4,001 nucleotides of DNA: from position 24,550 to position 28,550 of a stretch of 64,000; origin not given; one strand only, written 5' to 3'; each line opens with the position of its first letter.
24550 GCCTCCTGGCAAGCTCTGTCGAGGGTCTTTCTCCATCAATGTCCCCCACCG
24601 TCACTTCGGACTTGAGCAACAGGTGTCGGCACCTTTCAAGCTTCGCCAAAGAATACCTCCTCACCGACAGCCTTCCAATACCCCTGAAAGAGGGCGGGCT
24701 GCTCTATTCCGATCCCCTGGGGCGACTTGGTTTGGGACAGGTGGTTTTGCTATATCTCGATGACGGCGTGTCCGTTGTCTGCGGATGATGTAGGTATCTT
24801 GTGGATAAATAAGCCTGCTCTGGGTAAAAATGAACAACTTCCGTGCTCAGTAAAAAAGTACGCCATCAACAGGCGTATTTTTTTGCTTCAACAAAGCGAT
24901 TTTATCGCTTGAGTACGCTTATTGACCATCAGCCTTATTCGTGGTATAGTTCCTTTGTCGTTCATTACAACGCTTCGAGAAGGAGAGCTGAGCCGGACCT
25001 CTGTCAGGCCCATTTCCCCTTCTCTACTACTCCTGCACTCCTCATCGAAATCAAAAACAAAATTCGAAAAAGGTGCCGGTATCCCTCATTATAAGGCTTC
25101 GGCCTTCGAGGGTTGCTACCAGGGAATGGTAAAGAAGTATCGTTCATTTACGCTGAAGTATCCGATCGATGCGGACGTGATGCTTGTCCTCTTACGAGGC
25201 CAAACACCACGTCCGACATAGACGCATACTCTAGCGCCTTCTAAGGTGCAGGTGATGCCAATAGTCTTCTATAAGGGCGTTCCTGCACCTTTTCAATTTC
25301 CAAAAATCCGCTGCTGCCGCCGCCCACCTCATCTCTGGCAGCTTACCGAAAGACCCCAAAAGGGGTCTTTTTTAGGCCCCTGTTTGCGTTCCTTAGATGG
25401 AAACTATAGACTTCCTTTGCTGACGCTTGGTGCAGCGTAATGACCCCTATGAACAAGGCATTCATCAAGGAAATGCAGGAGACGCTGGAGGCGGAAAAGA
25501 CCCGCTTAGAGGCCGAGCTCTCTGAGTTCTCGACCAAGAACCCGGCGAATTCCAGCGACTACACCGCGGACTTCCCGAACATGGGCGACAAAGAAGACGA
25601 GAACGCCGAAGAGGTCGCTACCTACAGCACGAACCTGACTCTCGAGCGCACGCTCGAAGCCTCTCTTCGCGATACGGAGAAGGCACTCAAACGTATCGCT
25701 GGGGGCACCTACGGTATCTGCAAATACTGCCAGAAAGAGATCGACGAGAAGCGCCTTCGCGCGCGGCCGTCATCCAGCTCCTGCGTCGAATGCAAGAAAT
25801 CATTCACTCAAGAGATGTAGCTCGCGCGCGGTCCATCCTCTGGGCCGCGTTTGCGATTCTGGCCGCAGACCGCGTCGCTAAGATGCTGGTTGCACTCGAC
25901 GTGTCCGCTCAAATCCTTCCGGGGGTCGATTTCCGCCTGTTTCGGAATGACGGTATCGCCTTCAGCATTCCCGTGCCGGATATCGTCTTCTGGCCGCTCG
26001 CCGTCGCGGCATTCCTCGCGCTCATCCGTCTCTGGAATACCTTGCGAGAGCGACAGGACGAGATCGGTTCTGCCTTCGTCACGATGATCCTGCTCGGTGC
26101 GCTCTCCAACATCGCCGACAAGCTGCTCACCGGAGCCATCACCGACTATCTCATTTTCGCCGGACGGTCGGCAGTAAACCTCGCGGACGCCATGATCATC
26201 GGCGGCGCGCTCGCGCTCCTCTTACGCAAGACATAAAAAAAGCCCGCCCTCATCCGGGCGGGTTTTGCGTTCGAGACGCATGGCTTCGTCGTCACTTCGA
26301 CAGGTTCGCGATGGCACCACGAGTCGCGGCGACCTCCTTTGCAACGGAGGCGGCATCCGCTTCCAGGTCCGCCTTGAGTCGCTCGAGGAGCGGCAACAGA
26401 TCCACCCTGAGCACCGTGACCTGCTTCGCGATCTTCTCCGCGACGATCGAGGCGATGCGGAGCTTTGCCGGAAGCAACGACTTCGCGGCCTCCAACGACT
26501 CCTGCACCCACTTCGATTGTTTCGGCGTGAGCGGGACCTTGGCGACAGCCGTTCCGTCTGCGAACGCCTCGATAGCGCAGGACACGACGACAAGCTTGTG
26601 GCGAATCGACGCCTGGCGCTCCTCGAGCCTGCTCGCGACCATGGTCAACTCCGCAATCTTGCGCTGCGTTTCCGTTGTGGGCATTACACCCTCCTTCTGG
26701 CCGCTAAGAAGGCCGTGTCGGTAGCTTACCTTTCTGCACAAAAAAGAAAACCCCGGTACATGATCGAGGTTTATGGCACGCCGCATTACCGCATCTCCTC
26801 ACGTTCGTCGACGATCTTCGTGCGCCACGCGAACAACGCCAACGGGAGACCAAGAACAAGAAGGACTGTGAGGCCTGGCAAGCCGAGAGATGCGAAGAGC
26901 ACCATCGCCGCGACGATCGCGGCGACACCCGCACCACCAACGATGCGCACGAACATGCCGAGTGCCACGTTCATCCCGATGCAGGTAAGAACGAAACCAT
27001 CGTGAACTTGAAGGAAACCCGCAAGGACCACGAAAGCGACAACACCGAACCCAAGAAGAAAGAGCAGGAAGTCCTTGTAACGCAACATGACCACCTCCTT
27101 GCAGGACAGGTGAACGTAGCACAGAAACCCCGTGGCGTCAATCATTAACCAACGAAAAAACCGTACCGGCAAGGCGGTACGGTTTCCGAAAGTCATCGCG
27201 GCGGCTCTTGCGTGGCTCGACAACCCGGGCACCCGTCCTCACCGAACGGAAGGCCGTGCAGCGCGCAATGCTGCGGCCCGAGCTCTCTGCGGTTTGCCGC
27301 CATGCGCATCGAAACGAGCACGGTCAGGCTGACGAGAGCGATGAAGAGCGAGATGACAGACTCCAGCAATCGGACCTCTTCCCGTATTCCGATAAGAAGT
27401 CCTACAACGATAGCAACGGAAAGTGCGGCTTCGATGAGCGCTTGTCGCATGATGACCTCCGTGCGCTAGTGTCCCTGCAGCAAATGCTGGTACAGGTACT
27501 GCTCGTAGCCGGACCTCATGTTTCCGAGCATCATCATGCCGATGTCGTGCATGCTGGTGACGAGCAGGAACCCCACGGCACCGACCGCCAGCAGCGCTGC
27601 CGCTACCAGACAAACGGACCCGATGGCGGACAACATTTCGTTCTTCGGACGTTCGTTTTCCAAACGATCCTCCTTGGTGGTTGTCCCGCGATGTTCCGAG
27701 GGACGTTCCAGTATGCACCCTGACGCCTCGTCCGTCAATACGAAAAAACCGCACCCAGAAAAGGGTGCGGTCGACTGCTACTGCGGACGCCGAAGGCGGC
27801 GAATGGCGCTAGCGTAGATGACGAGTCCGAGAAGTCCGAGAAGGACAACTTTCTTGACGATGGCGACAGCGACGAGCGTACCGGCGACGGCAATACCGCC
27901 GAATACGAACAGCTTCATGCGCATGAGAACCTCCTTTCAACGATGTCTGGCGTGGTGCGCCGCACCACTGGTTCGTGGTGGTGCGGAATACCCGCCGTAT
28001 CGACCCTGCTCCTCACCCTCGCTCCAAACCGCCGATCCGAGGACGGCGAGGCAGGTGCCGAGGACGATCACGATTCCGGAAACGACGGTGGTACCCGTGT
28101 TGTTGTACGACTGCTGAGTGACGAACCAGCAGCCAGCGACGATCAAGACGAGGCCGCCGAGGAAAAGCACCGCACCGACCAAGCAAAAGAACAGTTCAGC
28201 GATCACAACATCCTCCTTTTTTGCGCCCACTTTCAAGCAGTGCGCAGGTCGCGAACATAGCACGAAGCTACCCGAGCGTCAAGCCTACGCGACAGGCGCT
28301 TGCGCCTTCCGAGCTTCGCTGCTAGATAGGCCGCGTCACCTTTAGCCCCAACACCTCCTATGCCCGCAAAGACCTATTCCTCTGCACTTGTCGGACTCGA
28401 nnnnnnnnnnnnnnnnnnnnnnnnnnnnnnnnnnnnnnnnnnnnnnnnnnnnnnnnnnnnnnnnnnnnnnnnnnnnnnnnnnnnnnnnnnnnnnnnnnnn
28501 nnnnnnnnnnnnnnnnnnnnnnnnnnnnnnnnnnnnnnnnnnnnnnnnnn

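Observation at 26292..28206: Run of six consecutive small (48-130 aa), mostly membrane-protein genes between lspA and comM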

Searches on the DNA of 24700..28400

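Call 53: search_rna_families(source=window, start=24700, end=28400, threshold=evalue, max_evalue=1)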
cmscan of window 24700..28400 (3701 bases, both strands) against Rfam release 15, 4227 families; matches with E-value up to 1: 1.
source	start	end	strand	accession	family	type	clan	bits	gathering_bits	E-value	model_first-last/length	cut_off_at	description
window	26236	26326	-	RF00512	Leu_leader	Cis-reg; leader;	-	23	50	0.13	1-148/148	no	Leucine operon leader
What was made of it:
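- Tried and rejected: Rfam Leu_leader hit at 26236-26326 (23 bits against a cut-off of 50, call 53).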

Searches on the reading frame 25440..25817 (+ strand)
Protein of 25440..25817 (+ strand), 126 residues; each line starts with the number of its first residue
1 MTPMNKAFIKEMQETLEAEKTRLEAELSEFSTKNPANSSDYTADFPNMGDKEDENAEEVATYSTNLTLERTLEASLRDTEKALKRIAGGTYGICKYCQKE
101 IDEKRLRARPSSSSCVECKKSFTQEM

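Call 22: search_protein_families(library=pfam, max_evalue=0.001, proteins=[window:25440-25817:+])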
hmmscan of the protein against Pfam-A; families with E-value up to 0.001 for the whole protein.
window:25440-25817:+ (126 aa): 1 family
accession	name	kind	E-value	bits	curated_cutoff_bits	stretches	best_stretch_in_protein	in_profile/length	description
PF01258.23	zf-dskA_traR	-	5.9e-08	33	24.9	1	89-122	1-34/36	Prokaryotic dksA/traR C4-type zinc finger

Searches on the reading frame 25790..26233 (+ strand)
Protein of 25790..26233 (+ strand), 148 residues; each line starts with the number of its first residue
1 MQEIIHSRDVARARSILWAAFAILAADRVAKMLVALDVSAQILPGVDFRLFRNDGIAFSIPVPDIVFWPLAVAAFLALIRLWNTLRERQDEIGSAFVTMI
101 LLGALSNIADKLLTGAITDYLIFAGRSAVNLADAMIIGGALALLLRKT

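Call 22: search_protein_families(library=pfam, max_evalue=0.001, proteins=[window:25790-26233:+])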
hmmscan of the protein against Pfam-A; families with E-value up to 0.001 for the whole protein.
window:25790-26233:+ (148 aa): 1 family
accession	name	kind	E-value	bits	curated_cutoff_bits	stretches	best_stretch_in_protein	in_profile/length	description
PF01252.23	Peptidase_A8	-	7.2e-17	62.3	25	1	20-145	2-138/142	Signal peptidase (SPase) II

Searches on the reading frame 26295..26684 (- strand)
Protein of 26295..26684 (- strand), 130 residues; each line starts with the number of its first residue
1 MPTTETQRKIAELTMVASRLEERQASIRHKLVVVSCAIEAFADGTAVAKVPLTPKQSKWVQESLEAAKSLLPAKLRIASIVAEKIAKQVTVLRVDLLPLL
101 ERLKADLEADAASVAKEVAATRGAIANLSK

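Call 8: search_protein_families(library=pfam, max_evalue=1, proteins=[window:26295-26684:-])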
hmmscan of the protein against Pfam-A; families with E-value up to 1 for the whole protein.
window:26295-26684:- (130 aa): 4 families
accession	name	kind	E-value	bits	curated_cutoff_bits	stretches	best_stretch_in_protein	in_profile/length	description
PF17383.7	kleA_kleC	-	0.014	16.1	25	0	7-40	23-56/76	Uncharacterized KorC regulated protein A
PF25566.1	RIMB1_N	-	0.014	15.7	28.5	1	7-38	47-79/129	RIMB1-like, N-terminal domain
PF12998.12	ING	-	0.12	13.3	23.9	1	5-95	15-98/102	Inhibitor of growth proteins N-terminal histone-binding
PF20400.3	BAR_4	-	0.14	12.3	27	1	70-128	18-76/192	BAR-like domain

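Call 9: search_protein_families(library=ncbifam, max_evalue=1, proteins=[window:26295-26684:-])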
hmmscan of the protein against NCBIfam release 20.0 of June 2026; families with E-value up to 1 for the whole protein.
window:26295-26684:- (130 aa): 0 families

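Call 13: find_homologous_proteins(query=window:26295-26684:-, max_evalue=0.01)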
Query window:26295-26684:- (130 aa): 1 proteins with E <= 0.01 among 134 candidates.
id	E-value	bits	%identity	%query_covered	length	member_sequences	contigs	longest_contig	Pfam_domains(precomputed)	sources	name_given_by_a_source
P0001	1.0e-68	246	100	100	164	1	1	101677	-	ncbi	-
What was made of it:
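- Tried and rejected: Word-index search with g1 (call 13).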

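Call 14: find_encoding_contigs(protein=P0001, flank=10000, max_places=5)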
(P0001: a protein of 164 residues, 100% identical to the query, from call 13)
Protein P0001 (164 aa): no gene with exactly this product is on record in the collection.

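Call 47: search_solved_structures(query=A4, max_evalue=10)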
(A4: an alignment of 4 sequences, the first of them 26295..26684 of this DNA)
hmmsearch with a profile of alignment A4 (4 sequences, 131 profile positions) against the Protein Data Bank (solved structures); distinct sequences matched with E-value up to 10: 1.
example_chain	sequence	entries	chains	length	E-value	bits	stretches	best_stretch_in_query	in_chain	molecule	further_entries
9tll_A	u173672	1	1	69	7.9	9.9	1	104-129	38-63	Sc-apCC-2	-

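Call 48: search_solved_structures(query=A6, max_evalue=10)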
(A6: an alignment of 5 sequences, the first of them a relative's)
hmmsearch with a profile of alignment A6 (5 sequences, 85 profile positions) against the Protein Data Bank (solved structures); distinct sequences matched with E-value up to 10: 0.

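Call 54: search_protein_representatives(alignment_id=A6)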
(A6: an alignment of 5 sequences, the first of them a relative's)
Query: 5 sequences, 85 profile positions. Proteins with E-value up to 0.001 (for the whole library): 9; up to 1e-10: 7; up to 1e-30: 3. The best 9 are listed.
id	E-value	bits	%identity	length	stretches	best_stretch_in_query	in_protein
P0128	1.5e-33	131.2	-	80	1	5-85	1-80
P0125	8.6e-33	128.8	-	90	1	1-85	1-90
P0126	4.2e-32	126.6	-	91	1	1-85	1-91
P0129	1.5e-15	73.6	-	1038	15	16-72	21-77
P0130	2.6e-15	72.8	-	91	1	5-85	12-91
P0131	1.1e-14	70.8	-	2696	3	37-74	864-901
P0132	9.3e-12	61.4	-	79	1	14-85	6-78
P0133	9.8e-09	51.7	-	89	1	9-84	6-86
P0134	2.3e-06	44.1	-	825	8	48-67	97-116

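Call 56: find_encoding_contigs(protein=P0130, flank=10000, max_places=3)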
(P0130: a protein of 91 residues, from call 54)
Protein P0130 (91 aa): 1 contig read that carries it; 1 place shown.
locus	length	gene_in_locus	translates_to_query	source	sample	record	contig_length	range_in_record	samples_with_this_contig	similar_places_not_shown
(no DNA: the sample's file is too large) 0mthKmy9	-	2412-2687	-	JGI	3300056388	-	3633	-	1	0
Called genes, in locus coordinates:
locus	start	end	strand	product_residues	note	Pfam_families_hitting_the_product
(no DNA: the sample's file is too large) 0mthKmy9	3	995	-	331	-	?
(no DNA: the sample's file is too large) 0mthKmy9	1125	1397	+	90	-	-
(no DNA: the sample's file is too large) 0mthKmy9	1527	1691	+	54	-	-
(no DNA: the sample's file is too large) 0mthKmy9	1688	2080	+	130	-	-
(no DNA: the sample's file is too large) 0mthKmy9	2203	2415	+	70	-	-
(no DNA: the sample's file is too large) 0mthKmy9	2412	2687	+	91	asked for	-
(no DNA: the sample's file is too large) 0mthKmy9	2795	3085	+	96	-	-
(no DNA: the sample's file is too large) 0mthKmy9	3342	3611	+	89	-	-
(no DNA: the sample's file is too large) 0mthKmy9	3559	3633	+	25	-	?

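Call 67: search_protein_families(library=padloc, max_evalue=1, proteins=[window:26295-26684:-])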
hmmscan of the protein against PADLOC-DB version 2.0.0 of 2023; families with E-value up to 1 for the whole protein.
window:26295-26684:- (130 aa): 0 families

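Call 68: search_protein_families(library=phrogs, max_evalue=1, proteins=[window:26295-26684:-])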
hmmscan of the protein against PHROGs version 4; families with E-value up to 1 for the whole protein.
window:26295-26684:- (130 aa): 2 families
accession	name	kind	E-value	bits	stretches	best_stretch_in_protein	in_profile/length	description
phrog_31732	-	unknown function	0.19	12.7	1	8-51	31-76/125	-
phrog_13768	-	tail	0.37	10.2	1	71-130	82-141/718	tail protein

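Call 71: predict_structure(protein=window:26295-26684:-)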
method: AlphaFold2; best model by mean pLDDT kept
length: 130 residues; sequences in the alignment: 1
mean_pLDDT: 70.3   pTM: 0.53
mean pLDDT of the five models: 70.3, 68.6, 67.7, 66.3, 52.5
residues with pLDDT >= 90: 3; 70-90: 61; 50-70: 56; < 50: 10
segments of 3 or more residues with pLDDT < 50: 46-52
pLDDT, mean of each block of 10 residues (from residue 1): 81 88 80 68 51 59 54 55 60 68 81 85 83
secondary structure, 60 per line:
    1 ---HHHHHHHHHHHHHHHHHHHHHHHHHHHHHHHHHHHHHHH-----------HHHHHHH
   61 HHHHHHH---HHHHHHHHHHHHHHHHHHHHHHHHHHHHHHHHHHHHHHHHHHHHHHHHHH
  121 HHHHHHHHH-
elements in order: H4-42 H54-67 H71-129

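Call 73: predict_structure(alignment_id=A7)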
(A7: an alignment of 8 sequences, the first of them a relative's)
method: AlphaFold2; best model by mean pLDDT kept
length: 85 residues; sequences in the alignment: 8
mean_pLDDT: 88.6   pTM: 0.68
mean pLDDT of the five models: 88.6, 88.5, 86.6, 86.2, 86.2
residues with pLDDT >= 90: 41; 70-90: 43; 50-70: 1; < 50: 0
segments of 3 or more residues with pLDDT < 50: none
pLDDT, mean of each block of 10 residues (from residue 1): 90 91 88 91 95 92 88 83 72
secondary structure, 60 per line:
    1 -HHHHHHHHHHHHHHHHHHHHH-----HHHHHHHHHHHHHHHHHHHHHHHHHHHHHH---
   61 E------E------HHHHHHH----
elements in order: H2-22 H28-57 H75-81
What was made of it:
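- The g3 model is confident: a TM hairpin plus a C-terminal knuckle, pLDDT 88.6 (call 73).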

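Call 76: fold_search(model_id=the predicted structure, library=pdb)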
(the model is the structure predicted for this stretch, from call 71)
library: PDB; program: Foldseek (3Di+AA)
matches with E <= 10: 451; with E <= 0.001: 0
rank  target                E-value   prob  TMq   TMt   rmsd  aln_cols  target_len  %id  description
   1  9gcf_B                1.0e-01  0.96  0.47  0.40   6.6       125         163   16  HUMAN PI3KDELTA IN COMPLEX WITH ISOCUMARIN INHIBITOR CHF-6523 (released 2024-12-18)
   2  5ubt_B                1.1e-01  0.96  0.47  0.40   6.5       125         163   16  CRYSTAL STRUCTURE OF PI3K DELTA IN COMPLEX WITH A 7-(3-(PIPERAZIN-1-YL)PHENYL)PYRROLO[2,1-F][1,2,4] TRIAZIN-4-AMINE DE (released 2017-02-08)
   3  9l3r_B                1.1e-01  0.96  0.47  0.39   6.5       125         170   16  Human PI3KDELTA in complex with Zandelisib (released 2025-06-11)
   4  8tu6_B                1.1e-01  0.95  0.45  0.28   6.8       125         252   15  CryoEM structure of PI3Kalpha (released 2023-11-15)
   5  8v8v_B                1.1e-01  0.91  0.42  0.39   7.0       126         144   17  PI3Ka H1047R co-crystal structure with inhibitor in cryptic pocket near H1047R (compound 7). (released 2024-03-20)
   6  5vlr_B                1.3e-01  0.95  0.47  0.38   6.6       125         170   16  CRYSTAL STRUCTURE OF PI3K DELTA IN COMPLEX WITH A TRIFLUORO-ETHYL-PYRAZOL-PYROLOTRIAZINE INHIBITOR (released 2017-06-07)
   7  8bcy_B                1.5e-01  0.94  0.47  0.39   6.6       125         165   16  HUMAN PI3KDELTA IN COMPLEX WITH COMPOUND 13 (released 2023-05-10)
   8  5dxu_B                1.5e-01  0.93  0.47  0.38   6.6       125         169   16  p110delta/p85alpha with GDC-0326 (released 2016-01-27)
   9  6pyr_B                1.6e-01  0.93  0.47  0.40   6.6       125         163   16  Human PI3Kdelta in complex with Compound 2-10 ((3S)-3-benzyl-3-methyl-5-[5-(2-methylpyrimidin-5-yl)pyrazolo[1,5-a]pyri (released 2019-08-28)
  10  9gdi_B                1.7e-01  1.00  0.66  0.54   7.1       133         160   17  HUMAN PI3KDELTA IN COMPLEX WITH ISOCUMARIN INHIBITOR 10 (released 2024-12-18)
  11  5swp_B                1.7e-01  0.90  0.44  0.27   6.8       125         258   15  Crystal Structure of PI3Kalpha in complex with fragments 6 and 24 (released 2017-02-15)
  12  8s3r_B                1.8e-01  0.92  0.47  0.40   6.5       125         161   16  HUMAN PI3KDELTA IN COMPLEX WITH PYRIDAZINONE INHIBITOR 7 (released 2024-07-03)
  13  5sx8_B                1.8e-01  0.90  0.44  0.28   6.9       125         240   14  Crystal Structure of PI3Kalpha in complex with fragments 12 and 15 (released 2017-02-15)
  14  5fi4_B                1.8e-01  0.90  0.45  0.27   6.9       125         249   14  Discovery of imidazo[1,2-a]-pyridine inhibitors of pan-PI3 kinases that are efficacious in a mouse xenograft model (released 2016-02-03)
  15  5sxk_B                1.8e-01  0.90  0.45  0.27   6.9       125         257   14  Crystal Structure of PI3Kalpha in complex with fragment 18 (released 2017-02-15)
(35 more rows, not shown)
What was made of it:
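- The g1 model is single-sequence with moderate confidence, and its fold matches are generic coiled coils (call 76).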

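Call 79: fold_search(model_id=the predicted structure, library=pdb)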
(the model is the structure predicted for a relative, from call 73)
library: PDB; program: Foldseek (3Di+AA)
matches with E <= 10: 67; with E <= 0.001: 0
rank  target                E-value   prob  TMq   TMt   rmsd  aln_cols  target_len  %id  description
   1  6q9b_4L               8.6e-01  0.94  0.53  0.47   3.3        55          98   20  CI Membrane Arm focused refinement from Ovine respiratory SC I+III2 (released 2019-08-21)
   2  7y9b_A                1.6e+00  0.77  0.54  0.26   5.0        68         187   12  Crystal structure of the membrane (M) protein of a SARS-COV-2-related coronavirus (released 2022-08-17)
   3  8iao_K                1.9e+00  0.85  0.54  0.48   2.2        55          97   18  Respiratory complex CI:CIII2, type I, Wild type mouse under thermoneutral temperature (released 2024-09-18)
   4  7vz8_k                2.0e+00  0.87  0.54  0.48   2.6        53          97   17  Membrane arm of deactive state CI from Q1-NADH dataset (released 2022-12-28)
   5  9w2u_K                2.0e+00  0.77  0.51  0.45   2.7        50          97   20  Cryo-EM structure of complex I on the bovine heart submitochondrial particles, open (released 2026-04-01)
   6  8b9z_K                2.3e+00  0.69  0.49  0.44   2.6        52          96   17  Drosophila melanogaster complex I in the Active state (Dm1) (released 2023-01-18)
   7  7r4d_K                2.6e+00  0.75  0.51  0.46   2.7        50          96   20  Bovine complex I in the presence of IM1761092, deactive class vi (Composite map) (released 2023-02-08)
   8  8ba0_K                2.6e+00  0.51  0.44  0.41   3.4        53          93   19  Drosophila melanogaster complex I in the Twisted state (Dm2) (released 2023-01-18)
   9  8esw_4L               2.9e+00  0.72  0.53  0.48   3.0        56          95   18  Structure of mitochondrial complex I from Drosophila melanogaster, Flexible-class 1 (released 2023-03-29)
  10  9cwt_k                3.1e+00  0.66  0.51  0.52   2.6        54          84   24  Human kidney respiratory complex I (released 2025-08-06)
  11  6s7o_H                3.3e+00  0.25  0.45  0.37   4.0        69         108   19  Cryo-EM structure of human oligosaccharyltransferase complex OST-A (released 2019-12-18)
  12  8v0h_MODEL_1_A        3.3e+00  0.25  0.45  0.32   9.6        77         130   17  Structural characterization of zika virus NS2B by NMR and RosettaMP (released 2024-10-16)
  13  7r43_K                3.5e+00  0.66  0.54  0.48   2.7        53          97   19  Bovine complex I in the presence of IM1761092, active class iii (Composite map) (released 2023-02-08)
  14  7qsd_K                3.5e+00  0.60  0.51  0.45   2.7        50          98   20  Bovine complex I in the active state at 3.1 A (released 2022-03-02)
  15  7qso_K                4.0e+00  0.66  0.54  0.54   2.8        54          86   18  Bovine complex I in lipid nanodisc, State 3 (Slack) (released 2022-05-25)
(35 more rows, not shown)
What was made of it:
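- Tried and rejected: PDB profile searches for g1 and g3 (calls 47, 48) and Foldseek against the PDB for both models (calls 76, 79).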

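Call 91: search_dna_similar(query=window:26295-26684:-, collection=phages, mode=protein, max_evalue=0.01, max_rows=5)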
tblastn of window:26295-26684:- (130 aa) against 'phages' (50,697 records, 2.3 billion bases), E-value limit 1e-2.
No match.
